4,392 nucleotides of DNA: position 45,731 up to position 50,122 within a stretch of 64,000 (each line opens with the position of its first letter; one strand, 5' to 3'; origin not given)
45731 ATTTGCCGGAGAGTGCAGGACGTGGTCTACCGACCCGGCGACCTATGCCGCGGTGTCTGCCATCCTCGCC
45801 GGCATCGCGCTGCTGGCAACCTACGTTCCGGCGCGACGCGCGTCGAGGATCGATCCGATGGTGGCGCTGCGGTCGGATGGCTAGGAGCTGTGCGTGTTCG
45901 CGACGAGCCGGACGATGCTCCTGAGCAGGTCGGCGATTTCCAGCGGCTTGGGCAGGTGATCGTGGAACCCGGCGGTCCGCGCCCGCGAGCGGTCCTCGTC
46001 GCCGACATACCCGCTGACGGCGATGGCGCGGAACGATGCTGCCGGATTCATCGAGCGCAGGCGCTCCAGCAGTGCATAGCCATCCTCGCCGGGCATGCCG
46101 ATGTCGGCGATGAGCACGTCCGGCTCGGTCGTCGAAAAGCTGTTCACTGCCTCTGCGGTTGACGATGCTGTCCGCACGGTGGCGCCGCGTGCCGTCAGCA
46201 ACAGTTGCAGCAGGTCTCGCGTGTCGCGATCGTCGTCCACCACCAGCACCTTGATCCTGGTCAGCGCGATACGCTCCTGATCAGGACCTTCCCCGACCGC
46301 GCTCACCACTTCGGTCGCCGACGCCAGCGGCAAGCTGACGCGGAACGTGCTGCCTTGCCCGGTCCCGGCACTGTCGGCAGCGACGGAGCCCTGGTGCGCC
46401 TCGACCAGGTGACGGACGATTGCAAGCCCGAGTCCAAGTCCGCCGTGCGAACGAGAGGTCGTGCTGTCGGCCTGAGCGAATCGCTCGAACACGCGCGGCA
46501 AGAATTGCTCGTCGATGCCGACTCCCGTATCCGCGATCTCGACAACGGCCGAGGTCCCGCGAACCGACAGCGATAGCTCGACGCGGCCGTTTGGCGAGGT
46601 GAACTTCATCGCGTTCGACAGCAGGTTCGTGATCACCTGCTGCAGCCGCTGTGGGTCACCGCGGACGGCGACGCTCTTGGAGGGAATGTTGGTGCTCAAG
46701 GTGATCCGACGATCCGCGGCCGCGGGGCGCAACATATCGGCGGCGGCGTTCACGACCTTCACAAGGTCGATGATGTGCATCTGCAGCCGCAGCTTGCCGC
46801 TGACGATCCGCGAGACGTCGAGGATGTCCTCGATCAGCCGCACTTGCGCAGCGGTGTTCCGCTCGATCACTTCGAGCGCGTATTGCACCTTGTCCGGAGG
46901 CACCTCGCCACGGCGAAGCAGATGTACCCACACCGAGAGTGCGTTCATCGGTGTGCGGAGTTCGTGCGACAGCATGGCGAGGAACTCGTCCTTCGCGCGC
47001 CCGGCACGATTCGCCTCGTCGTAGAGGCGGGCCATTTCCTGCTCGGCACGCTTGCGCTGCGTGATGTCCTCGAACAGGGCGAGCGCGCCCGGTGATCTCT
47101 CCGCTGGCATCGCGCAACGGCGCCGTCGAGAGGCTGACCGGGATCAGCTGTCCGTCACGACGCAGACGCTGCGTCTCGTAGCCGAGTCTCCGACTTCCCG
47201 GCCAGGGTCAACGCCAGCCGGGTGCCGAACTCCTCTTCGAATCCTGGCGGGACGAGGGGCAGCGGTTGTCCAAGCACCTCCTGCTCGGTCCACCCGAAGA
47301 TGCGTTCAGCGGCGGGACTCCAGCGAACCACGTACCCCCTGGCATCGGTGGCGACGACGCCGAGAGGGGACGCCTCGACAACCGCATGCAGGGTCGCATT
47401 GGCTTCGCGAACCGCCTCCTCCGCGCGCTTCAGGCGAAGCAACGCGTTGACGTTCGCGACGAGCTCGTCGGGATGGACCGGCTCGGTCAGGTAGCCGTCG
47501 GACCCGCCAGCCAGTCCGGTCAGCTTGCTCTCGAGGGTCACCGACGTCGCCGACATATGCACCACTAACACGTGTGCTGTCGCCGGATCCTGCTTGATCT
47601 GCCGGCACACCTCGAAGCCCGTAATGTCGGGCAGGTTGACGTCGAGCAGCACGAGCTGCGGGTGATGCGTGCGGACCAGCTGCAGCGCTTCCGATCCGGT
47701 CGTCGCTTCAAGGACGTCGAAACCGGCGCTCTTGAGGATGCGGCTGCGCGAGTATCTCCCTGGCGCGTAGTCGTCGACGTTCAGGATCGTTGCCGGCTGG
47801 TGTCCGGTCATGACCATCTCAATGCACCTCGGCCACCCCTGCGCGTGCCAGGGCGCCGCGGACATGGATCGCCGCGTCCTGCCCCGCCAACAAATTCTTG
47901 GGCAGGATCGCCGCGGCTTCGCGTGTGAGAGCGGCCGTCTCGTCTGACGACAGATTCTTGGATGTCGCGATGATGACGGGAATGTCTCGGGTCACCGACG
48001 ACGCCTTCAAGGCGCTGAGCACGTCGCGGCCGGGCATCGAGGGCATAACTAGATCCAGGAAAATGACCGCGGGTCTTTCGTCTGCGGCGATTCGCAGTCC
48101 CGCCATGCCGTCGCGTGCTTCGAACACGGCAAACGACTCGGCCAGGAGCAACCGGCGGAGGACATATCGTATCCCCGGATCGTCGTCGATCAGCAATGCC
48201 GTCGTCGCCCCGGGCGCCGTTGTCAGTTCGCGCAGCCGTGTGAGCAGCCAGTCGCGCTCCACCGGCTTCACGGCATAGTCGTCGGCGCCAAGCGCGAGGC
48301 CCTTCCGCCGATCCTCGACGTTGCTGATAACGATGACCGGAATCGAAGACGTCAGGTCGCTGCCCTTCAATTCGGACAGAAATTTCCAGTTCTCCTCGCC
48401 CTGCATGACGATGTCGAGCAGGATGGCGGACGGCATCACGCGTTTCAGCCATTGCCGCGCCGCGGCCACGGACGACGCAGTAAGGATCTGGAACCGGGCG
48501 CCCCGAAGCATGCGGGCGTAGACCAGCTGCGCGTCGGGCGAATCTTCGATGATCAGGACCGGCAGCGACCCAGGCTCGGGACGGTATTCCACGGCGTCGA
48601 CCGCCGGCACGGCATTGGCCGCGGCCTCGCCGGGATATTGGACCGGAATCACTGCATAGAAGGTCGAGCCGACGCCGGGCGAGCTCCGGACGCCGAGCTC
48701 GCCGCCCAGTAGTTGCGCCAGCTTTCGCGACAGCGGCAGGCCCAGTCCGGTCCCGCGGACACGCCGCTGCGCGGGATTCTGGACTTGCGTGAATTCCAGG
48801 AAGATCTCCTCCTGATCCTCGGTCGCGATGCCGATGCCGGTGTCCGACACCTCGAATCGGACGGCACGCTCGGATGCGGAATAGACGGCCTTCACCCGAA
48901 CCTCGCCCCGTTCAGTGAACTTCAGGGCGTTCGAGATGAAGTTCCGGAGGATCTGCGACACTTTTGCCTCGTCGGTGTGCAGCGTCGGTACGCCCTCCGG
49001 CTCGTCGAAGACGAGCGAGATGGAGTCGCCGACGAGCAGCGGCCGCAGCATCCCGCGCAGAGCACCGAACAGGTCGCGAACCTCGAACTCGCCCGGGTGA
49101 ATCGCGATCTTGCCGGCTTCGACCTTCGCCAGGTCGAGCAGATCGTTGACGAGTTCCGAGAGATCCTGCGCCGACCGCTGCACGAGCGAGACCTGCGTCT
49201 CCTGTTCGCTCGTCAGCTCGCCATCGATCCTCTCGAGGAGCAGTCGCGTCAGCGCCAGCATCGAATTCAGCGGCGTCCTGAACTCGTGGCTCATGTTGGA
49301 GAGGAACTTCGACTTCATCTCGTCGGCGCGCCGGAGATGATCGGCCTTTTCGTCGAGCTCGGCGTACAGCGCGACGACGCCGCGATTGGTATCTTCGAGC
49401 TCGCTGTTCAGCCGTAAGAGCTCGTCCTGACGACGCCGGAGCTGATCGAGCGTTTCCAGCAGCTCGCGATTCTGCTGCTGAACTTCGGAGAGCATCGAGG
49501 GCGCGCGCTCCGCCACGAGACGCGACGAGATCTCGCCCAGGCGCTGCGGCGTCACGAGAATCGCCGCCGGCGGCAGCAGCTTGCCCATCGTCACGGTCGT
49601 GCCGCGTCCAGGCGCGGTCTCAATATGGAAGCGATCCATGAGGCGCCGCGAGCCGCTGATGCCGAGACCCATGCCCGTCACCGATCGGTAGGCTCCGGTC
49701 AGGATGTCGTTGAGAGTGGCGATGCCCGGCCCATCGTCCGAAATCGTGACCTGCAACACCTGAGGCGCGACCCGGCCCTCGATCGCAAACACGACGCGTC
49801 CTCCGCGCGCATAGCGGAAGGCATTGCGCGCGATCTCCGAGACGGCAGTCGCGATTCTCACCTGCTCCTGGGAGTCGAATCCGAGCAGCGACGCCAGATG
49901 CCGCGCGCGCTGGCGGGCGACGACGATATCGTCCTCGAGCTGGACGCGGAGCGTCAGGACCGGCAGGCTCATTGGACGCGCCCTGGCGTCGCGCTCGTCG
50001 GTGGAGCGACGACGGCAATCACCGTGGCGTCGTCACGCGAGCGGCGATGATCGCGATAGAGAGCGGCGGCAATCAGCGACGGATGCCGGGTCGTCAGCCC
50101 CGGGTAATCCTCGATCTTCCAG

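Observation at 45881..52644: Stressosome-type RsbR-RsbS-RsbT module wired to a PP2C fusion and two hybrid histidine kinases, with no sigma-factor partner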

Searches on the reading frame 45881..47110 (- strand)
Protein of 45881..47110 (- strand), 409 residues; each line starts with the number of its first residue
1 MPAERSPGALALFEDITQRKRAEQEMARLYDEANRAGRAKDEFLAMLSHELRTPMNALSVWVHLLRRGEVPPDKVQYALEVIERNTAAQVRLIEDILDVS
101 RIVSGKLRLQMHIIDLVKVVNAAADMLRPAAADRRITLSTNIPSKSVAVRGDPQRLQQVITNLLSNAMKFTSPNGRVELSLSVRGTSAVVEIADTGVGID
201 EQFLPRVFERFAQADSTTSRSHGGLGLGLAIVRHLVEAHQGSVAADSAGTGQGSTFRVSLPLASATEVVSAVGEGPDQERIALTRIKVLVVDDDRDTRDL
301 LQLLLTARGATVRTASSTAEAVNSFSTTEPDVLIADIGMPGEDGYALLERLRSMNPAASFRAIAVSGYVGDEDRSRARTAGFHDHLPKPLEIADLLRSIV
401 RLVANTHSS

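Call 5: search_protein_families(library=pfam, proteins=[window:45881-47110:-], max_evalue=0.01)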
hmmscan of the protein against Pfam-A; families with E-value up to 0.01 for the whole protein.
window:45881-47110:- (409 aa): 5 families
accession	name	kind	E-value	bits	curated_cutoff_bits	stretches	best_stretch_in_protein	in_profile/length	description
PF02518.31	HATPase_c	-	9.7e-30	103.7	26.4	1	151-263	1-110/111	Histidine kinase-, DNA gyrase B-, and HSP90-like ATPase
PF00072.30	Response_reg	-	3.4e-22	79.1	30.2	1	288-398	1-109/111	Response regulator receiver domain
PF00512.31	HisKA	-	1.6e-16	60.5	26.9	1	39-104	1-65/66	His Kinase A (phospho-acceptor) domain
PF13581.12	HATPase_c_2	-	9.5e-06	26.1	27.4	1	158-242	34-113/127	Histidine kinase-like ATPase domain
PF13589.12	HATPase_c_3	-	0.0062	17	25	0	156-230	3-80/137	Histidine kinase-, DNA gyrase B-, and HSP90-like ATPase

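Call 10: search_protein_families(library=ncbifam, proteins=[window:45881-47110:-], max_evalue=0.001)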
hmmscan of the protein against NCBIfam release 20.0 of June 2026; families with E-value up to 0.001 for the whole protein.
window:45881-47110:- (409 aa): 151 families (the best 25 are shown)
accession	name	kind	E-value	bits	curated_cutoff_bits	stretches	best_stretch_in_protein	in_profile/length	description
TIGR02956.1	TMAO_torS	equivalog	1.6e-83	281.4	676.5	1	30-405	454-822/967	TMAO reductase system sensor histidine kinase/response regulator TorS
NF008318.0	PRK11107.1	equivalog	9.2e-70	235.8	890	2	32-269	285-525/920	two-component sensor histidine kinase BarA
NF038297.2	hybrid_HK_HrmK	equivalog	4e-61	207.4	725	1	7-399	202-603/607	hybrid histidine kinase/response regulator HrmK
NF008099.0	PRK10841.1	equivalog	4.1e-61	206.9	920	2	10-282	440-710/949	two-component system sensor histidine kinase RcsC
NF011874.0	PRK15347.1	equivalog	8.1e-61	206.1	852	2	24-267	382-619/921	two component system sensor kinase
NF046044.1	PnpS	equivalog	8.9e-61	206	400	1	22-261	150-390/390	two-component system histidine kinase PnpS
NF041947.1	LuxQ_Vibrio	equivalog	2.4e-58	197.8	1200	1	12-350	444-787/843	quorum-sensing autoinducer 2 sensor kinase/phosphatase LuxQ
NF047874.1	MASE3_PAS_HK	subfamily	1.1e-56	193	560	1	4-270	363-632/655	MASE3 domain-containing sensor histidine kinase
NF047465.1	hybrid_HK_LvrA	exception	7.3e-55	186.3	1200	1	10-268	175-428/819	hybrid histidine kinase/response regulator LvrA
TIGR02966.1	phoR_proteo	equivalog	6.5e-54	183.2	334.2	1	33-259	107-332/333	phosphate regulon sensor histidine kinase PhoR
NF033092.0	HK_WalK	equivalog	2.8e-53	181.4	725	1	32-262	364-594/594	cell wall metabolism sensor histidine kinase WalK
NF041832.1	near_NosP_CTERM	subfamily_domain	2e-51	175.2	400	1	35-396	2-363/370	NahK/ErcS family hybrid sensor histidine kinase/response regulator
NF041880.1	EPS_EpsF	equivalog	3.6e-51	174.2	900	1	34-261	268-492/492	response regulator EpsF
NF008302.0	PRK11091.1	equivalog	6.2e-51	173.5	838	1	7-405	257-645/779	aerobic respiration two-component sensor histidine kinase ArcB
NF008543.0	PRK11466.1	equivalog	1.6e-49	168.5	982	1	31-400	435-795/914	TMAO reductase system sensor histidine kinase/response regulator TorS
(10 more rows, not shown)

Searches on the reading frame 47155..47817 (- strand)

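Call 5: search_protein_families(library=pfam, proteins=[window:47155-47817:-], max_evalue=0.01)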
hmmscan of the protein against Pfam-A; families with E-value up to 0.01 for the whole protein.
window:47155-47817:- (220 aa): 5 families
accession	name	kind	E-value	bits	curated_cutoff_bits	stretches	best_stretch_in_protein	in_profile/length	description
PF00072.30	Response_reg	-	4.6e-20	72.3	30.2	1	11-123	1-110/111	Response regulator receiver domain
PF00989.32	PAS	-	9.3e-11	42.2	22.6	1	143-196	3-61/113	PAS fold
PF13188.13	PAS_8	-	1.7e-07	31.3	21.8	1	143-194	3-55/65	PAS domain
PF08448.16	PAS_4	-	6e-06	26.9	23.1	1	147-208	1-63/110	PAS fold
PF13426.13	PAS_9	-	0.00095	19.9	27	1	153-201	3-49/103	PAS domain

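Call 10: search_protein_families(library=ncbifam, proteins=[window:47155-47817:-], max_evalue=0.001)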
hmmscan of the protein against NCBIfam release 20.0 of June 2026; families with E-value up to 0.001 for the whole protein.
window:47155-47817:- (220 aa): 99 families (the best 25 are shown)
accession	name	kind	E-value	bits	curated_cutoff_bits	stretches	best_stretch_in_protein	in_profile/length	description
NF007135.0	PRK09581.1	equivalog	3e-28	98.8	474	1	9-146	3-139/457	PleD family two-component system response regulator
TIGR02154.1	PhoB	equivalog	6.9e-23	81.1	296.2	1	10-134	4-127/226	phosphate regulon transcriptional regulator PhoB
NF045944.1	ResRegRpaBCyano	equivalog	1.3e-22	80.3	330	1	14-154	3-138/229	response regulator transcription factor RpaB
NF008296.0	PRK11083.1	equivalog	5.4e-22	78.3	273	1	24-141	19-132/228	two-component system response regulator CreB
NF040689.1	MtrAB_MtrA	equivalog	4.8e-21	75.1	300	1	25-135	15-121/219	MtrAB system response regulator MtrA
NF045991.1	RespRegCtrARhodob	equivalog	9e-20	71.4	350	1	14-131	6-120/224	response regulator transcription factor CtrA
NF041733.1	resp_reg_CseB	equivalog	4.4e-19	68.8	350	1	10-164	2-151/228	two-component system response regulator CseB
NF040534.1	resp_reg_YycF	equivalog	5.7e-19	68.3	340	1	10-140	2-128/231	response regulator YycF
NF033117.2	vanR_ACDEGLN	exception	2.3e-18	66.6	350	1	27-134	17-120/226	VanR-ABDEGLN family response regulator transcription factor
NF033120.0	vanR_FM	exception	5.3e-18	65.5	460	1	28-129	23-120/231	vancomycin resistance response regulator transcription factor, VanR-F/VanR-M family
NF041866.1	EpsW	equivalog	2.8e-17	62.5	200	1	7-129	4-127/131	exopolysaccharide biosynthesis response regulator EpsW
NF007005.1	PRK09468.1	equivalog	6.4e-17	61.8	331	1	9-134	4-126/237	osmolarity response regulator transcription factor OmpR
NF053854.1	RespRegPhoBBctds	equivalog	6.6e-17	61.6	270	1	21-141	11-129/225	two-component system response regulator PhoB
NF007982.1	PRK10710.1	equivalog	1.1e-16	61.1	380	1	27-143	26-138/235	envelope stress response regulator BaeR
NF012227.0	AdeR_RR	equivalog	3.2e-16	59.5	340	1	11-141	14-140/239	efflux system response regulator transcription factor AdeR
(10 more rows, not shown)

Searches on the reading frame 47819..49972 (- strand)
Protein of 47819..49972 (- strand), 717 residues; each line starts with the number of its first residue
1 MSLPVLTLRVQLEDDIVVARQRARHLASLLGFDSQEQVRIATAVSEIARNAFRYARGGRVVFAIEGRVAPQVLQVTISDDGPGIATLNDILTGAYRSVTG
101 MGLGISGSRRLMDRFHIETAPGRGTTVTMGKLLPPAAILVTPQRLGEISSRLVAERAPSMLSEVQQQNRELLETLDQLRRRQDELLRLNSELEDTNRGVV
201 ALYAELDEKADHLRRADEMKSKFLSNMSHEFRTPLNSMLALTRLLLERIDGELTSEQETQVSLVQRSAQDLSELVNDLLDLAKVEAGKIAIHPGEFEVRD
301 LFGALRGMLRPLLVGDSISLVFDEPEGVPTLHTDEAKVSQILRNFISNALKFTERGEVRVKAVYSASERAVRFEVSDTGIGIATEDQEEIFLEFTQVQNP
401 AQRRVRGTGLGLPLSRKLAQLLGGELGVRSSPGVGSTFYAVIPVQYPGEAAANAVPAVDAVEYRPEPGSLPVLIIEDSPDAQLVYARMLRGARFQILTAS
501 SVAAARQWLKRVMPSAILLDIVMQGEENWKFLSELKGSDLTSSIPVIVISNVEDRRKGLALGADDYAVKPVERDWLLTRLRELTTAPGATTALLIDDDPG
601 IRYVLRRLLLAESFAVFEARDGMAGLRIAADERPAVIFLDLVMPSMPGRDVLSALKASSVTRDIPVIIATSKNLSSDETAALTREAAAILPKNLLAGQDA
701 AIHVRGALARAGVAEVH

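Call 5: search_protein_families(library=pfam, proteins=[window:47819-49972:-], max_evalue=0.01)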
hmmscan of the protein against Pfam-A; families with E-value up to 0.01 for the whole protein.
window:47819-49972:- (717 aa): 4 families
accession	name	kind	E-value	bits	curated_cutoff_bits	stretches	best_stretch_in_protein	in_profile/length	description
PF02518.31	HATPase_c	-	1.5e-40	138.5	26.4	2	334-444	2-109/111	Histidine kinase-, DNA gyrase B-, and HSP90-like ATPase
PF00072.30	Response_reg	-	8e-34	116.6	30.2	2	593-694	2-101/111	Response regulator receiver domain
PF00512.31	HisKA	-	1.3e-18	67.2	26.9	1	219-287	1-66/66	His Kinase A (phospho-acceptor) domain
PF13581.12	HATPase_c_2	-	8.6e-16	58.5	27.4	1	16-131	8-127/127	Histidine kinase-like ATPase domain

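Call 9: find_encoding_contigs(protein=window:47819-49972:-, flank=10000, max_places=6)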
Protein window:47819-49972:- (717 aa): no gene with exactly this product is on record in the collection.

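Call 10: search_protein_families(library=ncbifam, proteins=[window:47819-49972:-], max_evalue=0.001)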
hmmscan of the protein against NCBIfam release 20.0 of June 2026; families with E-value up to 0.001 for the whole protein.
window:47819-49972:- (717 aa): 148 families (the best 25 are shown)
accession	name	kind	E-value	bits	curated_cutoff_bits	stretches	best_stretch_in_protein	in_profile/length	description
TIGR02956.1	TMAO_torS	equivalog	5.5e-78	263.1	676.5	1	163-582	406-818/967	TMAO reductase system sensor histidine kinase/response regulator TorS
NF038297.2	hybrid_HK_HrmK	equivalog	3.8e-67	227.3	725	1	201-576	216-600/607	hybrid histidine kinase/response regulator HrmK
NF008302.0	PRK11091.1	equivalog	2.5e-66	224.4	838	2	207-584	270-643/779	aerobic respiration two-component sensor histidine kinase ArcB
NF008318.0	PRK11107.1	equivalog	1.1e-63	215.6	890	1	206-682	279-760/920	two-component sensor histidine kinase BarA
NF041832.1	near_NosP_CTERM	subfamily_domain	6.3e-58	196.6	400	1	215-553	2-337/370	NahK/ErcS family hybrid sensor histidine kinase/response regulator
NF041947.1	LuxQ_Vibrio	equivalog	3e-56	190.8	1200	1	217-573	469-828/843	quorum-sensing autoinducer 2 sensor kinase/phosphatase LuxQ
NF011874.0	PRK15347.1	equivalog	3.2e-56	190.9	852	1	176-446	353-616/921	two component system sensor kinase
NF008099.0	PRK10841.1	equivalog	5.2e-54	183.4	920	2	204-445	454-691/949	two-component system sensor histidine kinase RcsC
NF047465.1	hybrid_HK_LvrA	exception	6e-54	183.3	1200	1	158-583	154-583/819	hybrid histidine kinase/response regulator LvrA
NF045901.1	HisKinLetSLeg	equivalog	1.5e-51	175.4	1650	2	216-443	289-517/906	two-component system sensor histidine kinase LetS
NF046044.1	PnpS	equivalog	2.7e-47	161.7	400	1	193-443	147-390/390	two-component system histidine kinase PnpS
NF008543.0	PRK11466.1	equivalog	1e-46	159.3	982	1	213-516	437-728/914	TMAO reductase system sensor histidine kinase/response regulator TorS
TIGR02966.1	phoR_proteo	equivalog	9.7e-42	143.1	334.2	1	211-441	105-332/333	phosphate regulon sensor histidine kinase PhoR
NF047874.1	MASE3_PAS_HK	subfamily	4.4e-41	141.4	560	1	206-450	384-631/655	MASE3 domain-containing sensor histidine kinase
NF006800.0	PRK09303.1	equivalog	9.2e-41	140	342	1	160-445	95-378/383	histidine kinase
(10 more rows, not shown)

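Call 80: search_protein_families(library=pfam, alignment_id=A6, max_evalue=0.001)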
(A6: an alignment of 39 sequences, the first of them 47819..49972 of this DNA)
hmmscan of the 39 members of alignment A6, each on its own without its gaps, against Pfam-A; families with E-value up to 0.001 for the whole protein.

A. member 1, window:47819-49972:- (717 aa): 4 families
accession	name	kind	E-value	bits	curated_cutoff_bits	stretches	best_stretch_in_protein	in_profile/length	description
PF02518.31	HATPase_c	-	1.5e-40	138.5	26.4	2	334-444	2-109/111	Histidine kinase-, DNA gyrase B-, and HSP90-like ATPase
PF00072.30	Response_reg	-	8e-34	116.6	30.2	2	593-694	2-101/111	Response regulator receiver domain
PF00512.31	HisKA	-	1.3e-18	67.2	26.9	1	219-287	1-66/66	His Kinase A (phospho-acceptor) domain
PF13581.12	HATPase_c_2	-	8.6e-16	58.5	27.4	1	16-131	8-127/127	Histidine kinase-like ATPase domain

B. families by the number of members that match (of 39 scanned): 10 families
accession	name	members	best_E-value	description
PF02518.31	HATPase_c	39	6.4e-44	Histidine kinase-, DNA gyrase B-, and HSP90-like ATPase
PF00512.31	HisKA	39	8.1e-20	His Kinase A (phospho-acceptor) domain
PF13581.12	HATPase_c_2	38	1e-19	Histidine kinase-like ATPase domain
PF00072.30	Response_reg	35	3.7e-37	Response regulator receiver domain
PF13589.12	HATPase_c_3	6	5.2e-06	Histidine kinase-, DNA gyrase B-, and HSP90-like ATPase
PF11932.13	DUF3450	2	0.00048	Protein of unknown function (DUF3450)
PF12037.13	ATAD3_N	1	0.00019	ATPase family AAA domain-containing protein 3, N-terminal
PF20274.4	cREC_REC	1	0.00029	Cyclic-phosphate processing Receiver domain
PF14501.12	HATPase_c_5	1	0.00055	GHKL domain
PF25199.1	nSTAND_NTPase5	1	0.00063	Novel STAND NTPase 5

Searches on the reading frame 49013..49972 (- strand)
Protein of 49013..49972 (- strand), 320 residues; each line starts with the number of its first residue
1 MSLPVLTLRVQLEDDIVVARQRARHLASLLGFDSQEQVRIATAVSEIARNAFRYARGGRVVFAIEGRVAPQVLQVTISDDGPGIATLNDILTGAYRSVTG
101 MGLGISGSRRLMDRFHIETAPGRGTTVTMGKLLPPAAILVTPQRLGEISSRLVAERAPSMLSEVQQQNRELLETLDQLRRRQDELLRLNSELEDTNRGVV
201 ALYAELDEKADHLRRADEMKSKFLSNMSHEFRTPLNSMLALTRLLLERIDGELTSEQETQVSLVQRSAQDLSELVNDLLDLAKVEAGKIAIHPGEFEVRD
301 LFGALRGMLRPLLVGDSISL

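Call 71: predict_structure(alignment_id=A4)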
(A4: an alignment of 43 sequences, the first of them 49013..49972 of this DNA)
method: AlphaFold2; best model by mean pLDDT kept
length: 320 residues; sequences in the alignment: 43
mean_pLDDT: 85.5   pTM: 0.56
mean pLDDT of the five models: 85.5, 84.9, 84.8, 83.2, 79.2
residues with pLDDT >= 90: 158; 70-90: 129; 50-70: 23; < 50: 10
segments of 3 or more residues with pLDDT < 50: 312-320
pLDDT, mean of each block of 10 residues (from residue 1): 90 92 94 94 94 92 92 96 88 77 84 95 94 90 89 78 83 89 92 91 92 85 77 87 90 91 90 83 70 67 65 43
secondary structure, 60 per line:
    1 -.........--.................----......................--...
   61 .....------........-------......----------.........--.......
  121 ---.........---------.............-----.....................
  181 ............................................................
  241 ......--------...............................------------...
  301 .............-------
elements in order: E2-10 H13-29 H34-55 E58-65 E72-79 H87-92 H103-111 E114-120 E124-132 H142-154 H160-246 H255-285 H298-313

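Call 73: fold_search(model_id=the predicted structure, library=pdb)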
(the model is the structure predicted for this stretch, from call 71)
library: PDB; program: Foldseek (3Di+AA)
matches with E <= 10: 456; with E <= 0.001: 64
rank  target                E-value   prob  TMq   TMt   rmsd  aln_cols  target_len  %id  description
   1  1til_E                4.6e-08  1.00  0.36  0.78   3.0       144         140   23  Crystal Structures of the ADP and ATP bound forms of the Bacillus Anti-sigma factor SpoIIAB in complex with the Anti-a (released 2004-06-15)
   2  1th8_A                6.2e-08  1.00  0.34  0.77   3.4       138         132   25  Crystal Structures of the ADP and ATP bound forms of the Bacillus Anti-sigma factor SpoIIAB in complex with the Anti-a (released 2004-06-15)
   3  1tid_A                1.7e-07  1.00  0.36  0.78   3.0       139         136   22  Crystal Structures of the ADP and ATP bound forms of the Bacillus Anti-sigma factor SpoIIAB in complex with the Anti-a (released 2004-06-15)
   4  1l0o_A                2.2e-07  1.00  0.38  0.81   2.6       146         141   22  Crystal Structure of the Bacillus stearothermophilus Anti-Sigma Factor SpoIIAB with the Sporulation Sigma Factor Sigma (released 2002-04-03)
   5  1tid_C                2.9e-07  1.00  0.35  0.78   3.0       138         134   22  Crystal Structures of the ADP and ATP bound forms of the Bacillus Anti-sigma factor SpoIIAB in complex with the Anti-a (released 2004-06-15)
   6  1thn_A                5.6e-07  1.00  0.35  0.77   2.8       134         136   22  Crystal Structures of the ADP and ATP bound forms of the Bacillus Anti-sigma factor SpoIIAB in complex with the Anti-a (released 2004-06-15)
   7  6m37_A                1.7e-06  1.00  0.30  0.77   3.4       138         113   23  The crystal structure of B. subtilis RsbV/RsbW complex in the hexagonal crystal form (released 2020-07-15)
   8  6m36_G                4.8e-06  1.00  0.29  0.84   2.7       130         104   24  The crystal structure of B. subtilis RsbV/RsbW complex in the monoclinic crystal form (released 2020-07-15)
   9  6m37_C                5.4e-06  1.00  0.28  0.73   5.2       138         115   23  The crystal structure of B. subtilis RsbV/RsbW complex in the hexagonal crystal form (released 2020-07-15)
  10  6m36_A                6.1e-06  1.00  0.28  0.82   2.8       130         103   24  The crystal structure of B. subtilis RsbV/RsbW complex in the monoclinic crystal form (released 2020-07-15)
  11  6m36_C                1.2e-05  1.00  0.29  0.82   2.8       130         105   24  The crystal structure of B. subtilis RsbV/RsbW complex in the monoclinic crystal form (released 2020-07-15)
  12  5idm_A                1.9e-05  1.00  0.28  0.46   9.7       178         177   20  Bifunctional histidine kinase CckA (domain, CA) in complex with c-di-GMP and AMPPNP/Mg2+ (released 2016-10-05)
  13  6m36_E                2.0e-05  1.00  0.29  0.86   2.3       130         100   22  The crystal structure of B. subtilis RsbV/RsbW complex in the monoclinic crystal form (released 2020-07-15)
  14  4q20_B                3.6e-05  1.00  0.25  0.34  11.0       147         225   22  Crystal structure of a C-terminal part of tyrosine kinase (DivL) from Caulobacter crescentus CB15 at 2.50 A resolution (released 2014-04-23)
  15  7z8n_A                4.8e-05  1.00  0.32  0.35   8.6       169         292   31  GacS histidine kinase from Pseudomonas aeruginosa (released 2022-07-13)
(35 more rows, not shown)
